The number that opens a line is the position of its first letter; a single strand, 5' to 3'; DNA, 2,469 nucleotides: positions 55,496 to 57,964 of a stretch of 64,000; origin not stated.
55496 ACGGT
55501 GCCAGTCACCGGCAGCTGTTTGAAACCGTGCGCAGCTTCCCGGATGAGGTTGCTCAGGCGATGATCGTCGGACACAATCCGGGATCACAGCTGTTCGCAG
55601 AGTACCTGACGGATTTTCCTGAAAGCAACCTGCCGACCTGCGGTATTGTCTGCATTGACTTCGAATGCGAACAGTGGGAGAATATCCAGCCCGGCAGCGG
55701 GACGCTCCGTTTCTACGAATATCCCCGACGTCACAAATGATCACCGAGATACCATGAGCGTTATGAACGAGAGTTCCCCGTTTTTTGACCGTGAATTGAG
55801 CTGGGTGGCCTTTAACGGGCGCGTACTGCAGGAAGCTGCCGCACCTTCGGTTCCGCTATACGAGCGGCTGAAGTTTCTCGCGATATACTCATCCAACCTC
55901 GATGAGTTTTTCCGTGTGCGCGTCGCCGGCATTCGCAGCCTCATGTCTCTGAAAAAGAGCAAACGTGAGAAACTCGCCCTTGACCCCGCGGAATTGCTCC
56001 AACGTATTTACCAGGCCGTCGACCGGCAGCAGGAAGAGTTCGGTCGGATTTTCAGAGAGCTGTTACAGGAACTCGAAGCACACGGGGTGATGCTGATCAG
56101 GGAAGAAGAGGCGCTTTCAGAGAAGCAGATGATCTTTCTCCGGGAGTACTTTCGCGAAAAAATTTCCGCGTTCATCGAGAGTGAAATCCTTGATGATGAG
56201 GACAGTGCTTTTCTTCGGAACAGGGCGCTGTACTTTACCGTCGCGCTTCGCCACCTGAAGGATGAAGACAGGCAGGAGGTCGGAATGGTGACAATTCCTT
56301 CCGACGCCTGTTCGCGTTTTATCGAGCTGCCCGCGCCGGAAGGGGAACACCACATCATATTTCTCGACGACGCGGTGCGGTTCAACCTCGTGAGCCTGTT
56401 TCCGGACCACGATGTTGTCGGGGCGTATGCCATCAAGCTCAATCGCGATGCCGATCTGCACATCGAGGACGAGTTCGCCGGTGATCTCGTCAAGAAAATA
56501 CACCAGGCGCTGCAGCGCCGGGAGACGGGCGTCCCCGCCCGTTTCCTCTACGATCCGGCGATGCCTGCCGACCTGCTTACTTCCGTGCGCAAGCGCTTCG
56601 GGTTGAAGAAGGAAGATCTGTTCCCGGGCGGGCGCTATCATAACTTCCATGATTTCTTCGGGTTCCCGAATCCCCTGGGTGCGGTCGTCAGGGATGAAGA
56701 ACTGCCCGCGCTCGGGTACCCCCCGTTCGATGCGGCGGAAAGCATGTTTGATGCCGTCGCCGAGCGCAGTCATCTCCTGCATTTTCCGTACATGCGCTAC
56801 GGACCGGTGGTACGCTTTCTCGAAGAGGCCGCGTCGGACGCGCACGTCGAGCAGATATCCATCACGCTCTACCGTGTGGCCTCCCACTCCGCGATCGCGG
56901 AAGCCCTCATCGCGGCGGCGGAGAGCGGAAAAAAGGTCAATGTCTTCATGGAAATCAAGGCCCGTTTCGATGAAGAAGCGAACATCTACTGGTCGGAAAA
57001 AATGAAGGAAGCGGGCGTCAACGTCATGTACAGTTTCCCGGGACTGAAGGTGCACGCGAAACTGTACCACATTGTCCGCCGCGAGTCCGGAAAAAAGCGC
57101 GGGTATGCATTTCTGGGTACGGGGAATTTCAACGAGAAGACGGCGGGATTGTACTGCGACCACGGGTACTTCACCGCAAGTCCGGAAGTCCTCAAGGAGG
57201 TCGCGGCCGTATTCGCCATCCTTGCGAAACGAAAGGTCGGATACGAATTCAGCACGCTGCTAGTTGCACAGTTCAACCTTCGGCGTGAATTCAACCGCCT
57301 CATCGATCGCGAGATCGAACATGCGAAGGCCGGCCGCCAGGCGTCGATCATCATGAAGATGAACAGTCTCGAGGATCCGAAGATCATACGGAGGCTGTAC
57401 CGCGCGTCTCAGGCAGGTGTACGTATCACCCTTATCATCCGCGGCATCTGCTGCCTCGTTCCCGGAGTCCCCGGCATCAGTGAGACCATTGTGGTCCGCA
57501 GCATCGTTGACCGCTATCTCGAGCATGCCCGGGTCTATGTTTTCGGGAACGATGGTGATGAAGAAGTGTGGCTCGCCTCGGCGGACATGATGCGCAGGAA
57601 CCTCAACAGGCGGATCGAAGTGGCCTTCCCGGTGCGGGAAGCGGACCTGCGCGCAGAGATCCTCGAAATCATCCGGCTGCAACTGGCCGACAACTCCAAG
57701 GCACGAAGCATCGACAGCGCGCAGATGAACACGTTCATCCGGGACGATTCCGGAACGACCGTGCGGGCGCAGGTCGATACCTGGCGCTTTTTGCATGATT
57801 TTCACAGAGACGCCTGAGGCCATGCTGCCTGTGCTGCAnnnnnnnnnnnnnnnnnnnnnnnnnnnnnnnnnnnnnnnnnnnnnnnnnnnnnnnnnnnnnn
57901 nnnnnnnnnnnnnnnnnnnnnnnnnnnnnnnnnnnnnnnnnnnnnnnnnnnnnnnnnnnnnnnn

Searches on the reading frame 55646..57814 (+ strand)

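Call 52: search_protein_families(library=pfam, proteins=[window:55646-57814:+], max_evalue=0.00001)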
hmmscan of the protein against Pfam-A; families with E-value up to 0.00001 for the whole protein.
window:55646-57814:+ (723 aa): 5 families
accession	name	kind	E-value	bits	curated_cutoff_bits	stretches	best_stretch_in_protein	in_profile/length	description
PF13090.12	PP_kinase_C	-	1.3e-69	233.5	25.8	1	538-709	1-172/172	Polyphosphate kinase C-terminal domain 2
PF17941.7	PP_kinase_C_1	-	1.9e-64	216.7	25.7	1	366-529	1-164/167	Polyphosphate kinase C-terminal domain 1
PF02503.22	PP_kinase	-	7.3e-43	146.8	31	1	161-340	2-183/183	Polyphosphate kinase middle domain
PF13089.11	PP_kinase_N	-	1.7e-34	118.8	23.8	1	46-150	1-106/107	Polyphosphate kinase N-terminal domain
PF13091.12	PLDc_2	-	2.6e-14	53.6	27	1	398-524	7-129/132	PLD-like domain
